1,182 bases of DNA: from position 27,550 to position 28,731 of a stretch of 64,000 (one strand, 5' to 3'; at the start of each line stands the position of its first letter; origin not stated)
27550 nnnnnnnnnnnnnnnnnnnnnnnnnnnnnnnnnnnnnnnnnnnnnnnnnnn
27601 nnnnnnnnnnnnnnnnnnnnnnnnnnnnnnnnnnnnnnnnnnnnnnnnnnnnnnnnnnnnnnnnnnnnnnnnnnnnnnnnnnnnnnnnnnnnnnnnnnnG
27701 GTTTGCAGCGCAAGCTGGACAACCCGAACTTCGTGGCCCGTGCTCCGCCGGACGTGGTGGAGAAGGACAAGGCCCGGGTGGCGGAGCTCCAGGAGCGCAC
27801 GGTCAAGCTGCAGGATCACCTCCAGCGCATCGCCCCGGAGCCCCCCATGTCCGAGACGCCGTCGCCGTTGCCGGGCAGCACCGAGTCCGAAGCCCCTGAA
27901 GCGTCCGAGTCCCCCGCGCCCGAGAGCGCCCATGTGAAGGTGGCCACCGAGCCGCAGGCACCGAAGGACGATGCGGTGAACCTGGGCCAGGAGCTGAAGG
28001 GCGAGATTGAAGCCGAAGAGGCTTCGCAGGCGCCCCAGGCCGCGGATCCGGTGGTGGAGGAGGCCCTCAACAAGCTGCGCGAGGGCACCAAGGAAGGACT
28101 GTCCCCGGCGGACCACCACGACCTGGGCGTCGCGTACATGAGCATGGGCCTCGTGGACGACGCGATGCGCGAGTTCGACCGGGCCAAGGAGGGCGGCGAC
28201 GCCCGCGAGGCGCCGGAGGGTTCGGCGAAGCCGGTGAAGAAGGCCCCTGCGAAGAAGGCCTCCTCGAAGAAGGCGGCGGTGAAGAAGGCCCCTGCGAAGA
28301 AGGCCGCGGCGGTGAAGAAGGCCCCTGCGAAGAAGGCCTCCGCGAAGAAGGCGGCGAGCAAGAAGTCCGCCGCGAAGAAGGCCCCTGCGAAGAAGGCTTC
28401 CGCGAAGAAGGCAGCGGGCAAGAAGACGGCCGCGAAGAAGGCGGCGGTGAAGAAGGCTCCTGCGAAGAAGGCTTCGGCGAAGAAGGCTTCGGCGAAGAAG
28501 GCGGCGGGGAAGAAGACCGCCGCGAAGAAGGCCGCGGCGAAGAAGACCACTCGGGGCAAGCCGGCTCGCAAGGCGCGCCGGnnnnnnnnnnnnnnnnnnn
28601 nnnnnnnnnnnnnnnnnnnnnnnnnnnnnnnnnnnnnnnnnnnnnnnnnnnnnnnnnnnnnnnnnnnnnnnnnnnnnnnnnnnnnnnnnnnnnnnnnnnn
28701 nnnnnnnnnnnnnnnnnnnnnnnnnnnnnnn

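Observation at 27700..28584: ValRS fused to an acidic linker and a histone H1-like Lys/Ala-repeat tail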

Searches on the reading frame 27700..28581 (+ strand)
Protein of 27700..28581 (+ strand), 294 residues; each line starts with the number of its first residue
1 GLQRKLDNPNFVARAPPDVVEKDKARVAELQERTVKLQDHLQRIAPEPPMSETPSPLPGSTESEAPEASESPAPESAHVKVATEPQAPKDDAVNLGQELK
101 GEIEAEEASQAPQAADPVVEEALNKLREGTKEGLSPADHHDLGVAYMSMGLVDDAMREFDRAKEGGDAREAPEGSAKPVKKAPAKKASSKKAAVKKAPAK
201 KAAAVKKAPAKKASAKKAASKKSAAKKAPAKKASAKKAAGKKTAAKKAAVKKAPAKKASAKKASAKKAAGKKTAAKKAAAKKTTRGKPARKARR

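Call 3: search_protein_families(library=pfam, proteins=[window:27700-28581:+], max_evalue=1)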
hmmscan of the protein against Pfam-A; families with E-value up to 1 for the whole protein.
window:27700-28581:+ (294 aa): 3 families
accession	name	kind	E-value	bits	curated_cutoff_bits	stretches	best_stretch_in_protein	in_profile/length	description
PF10458.14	Val_tRNA-synt_C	-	3e-12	47.1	25.9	1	2-44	23-65/66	Valyl tRNA synthetase tRNA binding arm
PF07382.16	HC2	-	4.5e-10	40.4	40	2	177-239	84-146/194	Histone H1-like nucleoprotein HC2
PF02095.21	Extensin_1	-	3.3e-06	27.5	105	1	176-288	18-129/171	Extensin-like protein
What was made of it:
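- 28192..28581 (+): Lys/Ala/Pro-rich intrinsically disordered basic tail (aa 1036-1165; aa 1041-1165 carry net +47, pI 11.8), ending ...KARR. Pfam HC2 (call 3).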

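Call 7: search_solved_structures(query=window:27700-28581:+, max_evalue=1, show_alignments=2)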
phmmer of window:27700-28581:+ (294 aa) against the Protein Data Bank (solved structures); distinct sequences matched with E-value up to 1: 8.
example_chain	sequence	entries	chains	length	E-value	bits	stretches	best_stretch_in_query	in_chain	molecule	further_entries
8dy7_F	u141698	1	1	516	0.0096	19.5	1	170-258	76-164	RNA polymerase sigma factor SigA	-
8dy9_F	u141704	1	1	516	0.0096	19.5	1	170-258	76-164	RNA polymerase sigma factor SigA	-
7vpz_F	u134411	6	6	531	0.011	19.3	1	198-287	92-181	RNA polymerase principal sigma factor HrdB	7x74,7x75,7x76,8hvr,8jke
7vpd_F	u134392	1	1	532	0.017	18.7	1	198-287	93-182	RNA polymerase sigma factor SigA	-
8k60_F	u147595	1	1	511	0.018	18.6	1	198-287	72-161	RNA polymerase principal sigma factor HrdB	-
7nfx_M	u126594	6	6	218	0.023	18.2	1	172-268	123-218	60S ribosomal protein L14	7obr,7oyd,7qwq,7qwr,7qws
5lzs_M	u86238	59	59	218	0.023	18.2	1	172-268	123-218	eL14 | Ribosomal protein L14 | 60S ribosomal protein L14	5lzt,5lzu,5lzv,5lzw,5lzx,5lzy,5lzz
9qt9_A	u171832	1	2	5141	0.1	16.1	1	233-276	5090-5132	Auxin transport protein (BIG)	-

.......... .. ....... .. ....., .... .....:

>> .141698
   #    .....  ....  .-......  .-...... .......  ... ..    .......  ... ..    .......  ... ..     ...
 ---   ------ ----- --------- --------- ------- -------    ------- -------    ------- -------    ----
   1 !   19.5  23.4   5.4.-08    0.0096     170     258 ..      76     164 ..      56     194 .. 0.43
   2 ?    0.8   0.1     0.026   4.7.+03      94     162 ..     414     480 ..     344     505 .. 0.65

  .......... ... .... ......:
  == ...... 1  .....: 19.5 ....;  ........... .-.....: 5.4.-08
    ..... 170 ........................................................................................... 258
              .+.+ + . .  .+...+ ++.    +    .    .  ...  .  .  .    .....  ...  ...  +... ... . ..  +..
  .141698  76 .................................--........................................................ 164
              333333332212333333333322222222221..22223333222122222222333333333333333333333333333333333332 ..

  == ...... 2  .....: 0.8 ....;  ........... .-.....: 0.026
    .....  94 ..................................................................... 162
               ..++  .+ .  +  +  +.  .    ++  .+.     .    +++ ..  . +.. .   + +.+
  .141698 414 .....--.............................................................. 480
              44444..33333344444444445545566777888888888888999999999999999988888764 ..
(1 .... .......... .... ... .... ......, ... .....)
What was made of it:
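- Tried and rejected: Solved-structure sequence search of the tail: only compositional hits to sigma-factor and eL14 K/A stretches (call 7).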

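Call 50: search_protein_families(library=ncbifam, proteins=[window:27832-28581:+], max_evalue=0.1)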
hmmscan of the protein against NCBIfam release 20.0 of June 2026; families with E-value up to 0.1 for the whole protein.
window:27832-28581:+ (250 aa): 4 families
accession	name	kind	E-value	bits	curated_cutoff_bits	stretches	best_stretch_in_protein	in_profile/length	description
NF011492.0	PRK14900.1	equivalog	9.3e-17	60.2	1783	2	20-189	900-1020/1044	valine--tRNA ligase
NF038053.1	hist_H1_lk_Burk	equivalog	4e-13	50.1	80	1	128-247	19-142/195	histone H1-like DNA-binding protein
NF038052.1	histone_lik_HC2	exception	8.1e-09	36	135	1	132-247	17-134/201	histone H1-like DNA-binding protein Hc2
NF050153.2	Rv3852_fam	equivalog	1.3e-06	28.9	100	2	124-181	4-60/145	Rv3852 family protein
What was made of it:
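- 28192..28581 (+): NCBIfam H1-like models are sub-threshold (call 50).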

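Call 63: predict_structure(alignment_id=A2)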
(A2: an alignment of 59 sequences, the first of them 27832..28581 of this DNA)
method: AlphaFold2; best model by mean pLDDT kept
length: 250 residues; sequences in the alignment: 59
mean_pLDDT: 58.3   pTM: 0.32
mean pLDDT of the five models: 58.3, 57.9, 56.0, 54.9, 54.4
residues with pLDDT >= 90: 22; 70-90: 42; 50-70: 56; < 50: 130
segments of 3 or more residues with pLDDT < 50: 15-29, 131-152, 154-164, 166-183, 186-192, 196-198, 200-207, 211-238, 240-242, 245-247
pLDDT, mean of each block of 10 residues (from residue 1): 55 47 45 57 60 84 74 81 73 91 96 91 55 45 43 47 47 41 47 48 49 45 42 47 48
secondary structure, 60 per line:
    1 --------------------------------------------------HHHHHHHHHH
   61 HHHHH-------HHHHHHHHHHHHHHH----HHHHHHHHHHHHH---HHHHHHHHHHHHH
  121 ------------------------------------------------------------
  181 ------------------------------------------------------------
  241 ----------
elements in order: H51-65 H73-87 H92-104 H108-120
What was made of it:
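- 27982..28191 (+): Conserved four-helix TPR-like domain (aa 966-1035), with core motif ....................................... AF2 on the tail alone gives helices 966-980, 988-1002, 1007-1019 and 1023-1035, with pLDDT 73-96 (call 63).
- AF2 pLDDT is 73-96 for the four helices when the tail is modelled alone (call 63). The helical domain folds on its own in AF2 (call 63).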

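Call 66: fold_search(model_id=the predicted structure, library=pdb)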
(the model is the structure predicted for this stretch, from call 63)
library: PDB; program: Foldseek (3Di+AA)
matches with E <= 10: 227; with E <= 0.001: 0
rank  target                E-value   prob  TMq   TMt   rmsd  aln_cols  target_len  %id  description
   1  6c6k_A                6.5e-01  0.60  0.15  0.08  15.6        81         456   20  Structural basis for preferential recognition of cap 0 RNA by a human IFIT1-IFIT3 protein complex (released 2018-04-04)
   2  2avp                  7.4e-01  0.66  0.13  0.45  13.0        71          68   22  Crystal structure of an 8 repeat consensus TPR superhelix (released 2005-09-13)
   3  5w5i_C                8.4e-01  0.54  0.15  0.09  12.0        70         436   23  Human IFIT1 dimer with PPP-AAAA (released 2017-06-28)
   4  3vty_D                9.0e-01  0.98  0.12  0.18   0.6        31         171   32  Crystal structure of MamA (released 2012-10-31)
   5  9qhb                  1.1e+00  0.95  0.13  0.12   3.3        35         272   28  Crystal structure of 16-repeat CTPR protein with eliminated coordination sites (released 2025-10-22)
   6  6c6k_B                1.4e+00  0.41  0.15  0.09  15.6        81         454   18  Structural basis for preferential recognition of cap 0 RNA by a human IFIT1-IFIT3 protein complex (released 2018-04-04)
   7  2fo7                  1.6e+00  0.69  0.15  0.26   7.1        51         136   24  Crystal structure of an 8 repeat consensus TPR superhelix (trigonal crystal form) (released 2006-03-07)
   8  8chy                  1.6e+00  0.69  0.15  0.14   7.2        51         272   24  Crystal structure of an 8-repeat consensus TPR superhelix with Zinc. (released 2024-02-21)
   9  5udk_A                1.6e+00  0.30  0.14  0.08  15.5        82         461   21  IFIT1 monomeric mutant (L457E/L464E) with PPP-AAAA (released 2017-03-01)
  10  3edt_H                1.7e+00  0.35  0.12  0.12  14.8        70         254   17  Crystal structure of the mutated S328N hKLC2 TPR domain (released 2009-02-10)
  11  3asg_B                1.8e+00  0.87  0.13  0.19   1.5        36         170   25  MamA D159K mutant 2 (released 2011-07-20)
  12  5fzq_B                1.8e+00  0.28  0.14  0.33  11.5        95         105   19  Designed TPR Protein M4N (released 2016-10-12)
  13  6een_D                1.8e+00  0.25  0.14  0.12  13.3        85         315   24  Crystal structure of a designer Pentatrico Peptide RNA binding protein, bound to a complex RNA target and featuring an (released 2019-08-21)
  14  3asf_A                2.0e+00  0.90  0.13  0.18   0.7        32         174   25  MamA MSR-1 C2 (released 2011-07-20)
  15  6een_C                2.0e+00  0.23  0.14  0.11  13.4        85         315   22  Crystal structure of a designer Pentatrico Peptide RNA binding protein, bound to a complex RNA target and featuring an (released 2019-08-21)
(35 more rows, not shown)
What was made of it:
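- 27982..28191 (+): Foldseek superposes ~30 residues on single TPRs at 0.5-0.9 A, but with E > 0.6 (call 66).
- On Tetratricopeptide repeat (TPR): Foldseek superposes ~30 residues on MamA/CTPR at 0.5-0.9 A, but E > 0.6 (call 66).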
